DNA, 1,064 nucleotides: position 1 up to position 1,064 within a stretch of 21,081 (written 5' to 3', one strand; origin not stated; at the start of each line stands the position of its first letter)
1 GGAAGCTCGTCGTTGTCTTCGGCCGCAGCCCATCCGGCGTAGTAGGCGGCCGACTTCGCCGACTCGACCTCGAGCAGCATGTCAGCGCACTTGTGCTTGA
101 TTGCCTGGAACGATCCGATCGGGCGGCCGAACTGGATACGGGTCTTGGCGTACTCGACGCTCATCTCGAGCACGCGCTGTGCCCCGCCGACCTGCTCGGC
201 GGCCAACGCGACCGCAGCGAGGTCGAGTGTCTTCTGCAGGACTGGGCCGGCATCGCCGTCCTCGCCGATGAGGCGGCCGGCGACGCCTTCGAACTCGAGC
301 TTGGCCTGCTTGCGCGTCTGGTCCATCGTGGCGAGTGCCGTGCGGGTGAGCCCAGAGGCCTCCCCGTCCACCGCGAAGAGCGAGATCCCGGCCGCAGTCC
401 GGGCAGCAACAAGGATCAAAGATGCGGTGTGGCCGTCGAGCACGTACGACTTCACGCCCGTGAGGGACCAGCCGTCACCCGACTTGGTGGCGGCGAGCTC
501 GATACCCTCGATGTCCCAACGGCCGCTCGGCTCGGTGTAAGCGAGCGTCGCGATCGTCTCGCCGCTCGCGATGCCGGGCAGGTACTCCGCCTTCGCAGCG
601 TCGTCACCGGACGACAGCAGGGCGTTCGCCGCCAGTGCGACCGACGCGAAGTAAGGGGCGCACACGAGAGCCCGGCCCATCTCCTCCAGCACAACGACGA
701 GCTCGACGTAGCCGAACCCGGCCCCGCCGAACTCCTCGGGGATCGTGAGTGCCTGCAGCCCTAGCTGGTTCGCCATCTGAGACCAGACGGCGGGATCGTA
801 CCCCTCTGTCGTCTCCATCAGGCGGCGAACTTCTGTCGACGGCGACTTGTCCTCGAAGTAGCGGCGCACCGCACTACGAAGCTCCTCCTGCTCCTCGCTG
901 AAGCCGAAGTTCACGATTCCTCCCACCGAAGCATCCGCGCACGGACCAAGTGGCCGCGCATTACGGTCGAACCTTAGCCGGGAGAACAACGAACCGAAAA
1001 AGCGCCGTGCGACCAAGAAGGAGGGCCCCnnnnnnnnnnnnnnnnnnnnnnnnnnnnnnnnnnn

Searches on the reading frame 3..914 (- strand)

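Call 7: search_protein_families(library=ncbifam, proteins=[window:3-914:-])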
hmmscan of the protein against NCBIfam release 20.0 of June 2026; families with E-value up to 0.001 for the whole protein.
window:3-914:- (304 aa): 19 families
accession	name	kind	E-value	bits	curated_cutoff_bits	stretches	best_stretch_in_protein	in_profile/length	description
TIGR03203.1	pimD_small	equivalog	2.7e-57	194.6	652.7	1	3-301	2-307/378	pimeloyl-CoA dehydrogenase small subunit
NF050027.1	acylCoADhIpdE2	equivalog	1.7e-50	172.3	450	2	156-291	120-238/311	acyl-CoA dehydrogenase IpdE2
NF053553.1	prodigi_MBC_PigA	equivalog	9.9e-40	136.8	500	1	1-302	1-313/381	prodigiosin MBC biosynthesis dehydrogenase PigA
NF042972.1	AcrlCoAredClosAcrC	equivalog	1.2e-39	136.1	640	1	1-294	1-302/378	acryloyl-CoA reductase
NF045652.1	ProlPCPDhRedW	equivalog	8.6e-35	120.2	650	1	8-299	3-305/376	L-prolyl-[peptidyl-carrier protein] dehydrogenase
NF045552.1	GlutCoADH_Des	equivalog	5.4e-34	118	470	1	1-298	1-308/387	glutaryl-CoA dehydrogenase Acd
NF008997.0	PRK12341.1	equivalog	1.1e-30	107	537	1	1-299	1-307/382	acyl-CoA dehydrogenase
NF058590.1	AcCoDHFadEBacil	equivalog_domain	1.9e-30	106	600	1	5-294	21-317/586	acyl-CoA dehydrogenase FadE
NF002885.1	PRK03354.1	equivalog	9.1e-28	97.3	540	1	1-300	1-305/378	crotonobetainyl-CoA dehydrogenase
NF042439.1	SulpropCoADesulf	equivalog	1.4e-24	86.6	600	1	44-296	30-297/379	3-sulfinopropanoyl-CoA desulfinase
NF043006.1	CyhCrbnylCoADH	equivalog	2.2e-23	82.8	650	1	7-293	6-300/380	cyclohexane-1-carbonyl-CoA dehydrogenase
TIGR03204.1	pimC_large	equivalog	2.8e-20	72.6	623.85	1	4-245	3-248/395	pimeloyl-CoA dehydrogenase large subunit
TIGR03207.1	cyc_hxne_CoA_dh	equivalog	7.3e-20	71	575.35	1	6-295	2-299/372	cyclohexanecarboxyl-CoA dehydrogenase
NF052270.1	Staph_DH_FadE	equivalog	4.6e-15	55.2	600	1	93-285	111-310/400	acyl-CoA dehydrogenase FadE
NF049984.1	Rv1679_FadE16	equivalog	1.5e-13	50.7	600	1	49-193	34-182/371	Rv1679 family acyl-CoA dehydrogenase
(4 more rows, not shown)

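Call 8: search_protein_families(library=pfam, proteins=[window:3-914:-])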
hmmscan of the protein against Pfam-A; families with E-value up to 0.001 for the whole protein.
window:3-914:- (304 aa): 4 families
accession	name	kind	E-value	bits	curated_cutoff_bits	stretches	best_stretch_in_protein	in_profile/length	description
PF02771.21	Acyl-CoA_dh_N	-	1e-23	84.3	22.9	1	6-119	1-113/113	Acyl-CoA dehydrogenase, N-terminal domain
PF00441.29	Acyl-CoA_dh_1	-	3e-18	66.8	22.4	1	225-301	6-82/150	Acyl-CoA dehydrogenase, C-terminal domain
PF02770.24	Acyl-CoA_dh_M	-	3e-11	43.8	33.3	1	124-210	2-96/97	Acyl-CoA dehydrogenase, middle domain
PF08028.16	Acyl-CoA_dh_2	-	2.3e-05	25.1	22.7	1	237-293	3-61/134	Acyl-CoA dehydrogenase, C-terminal domain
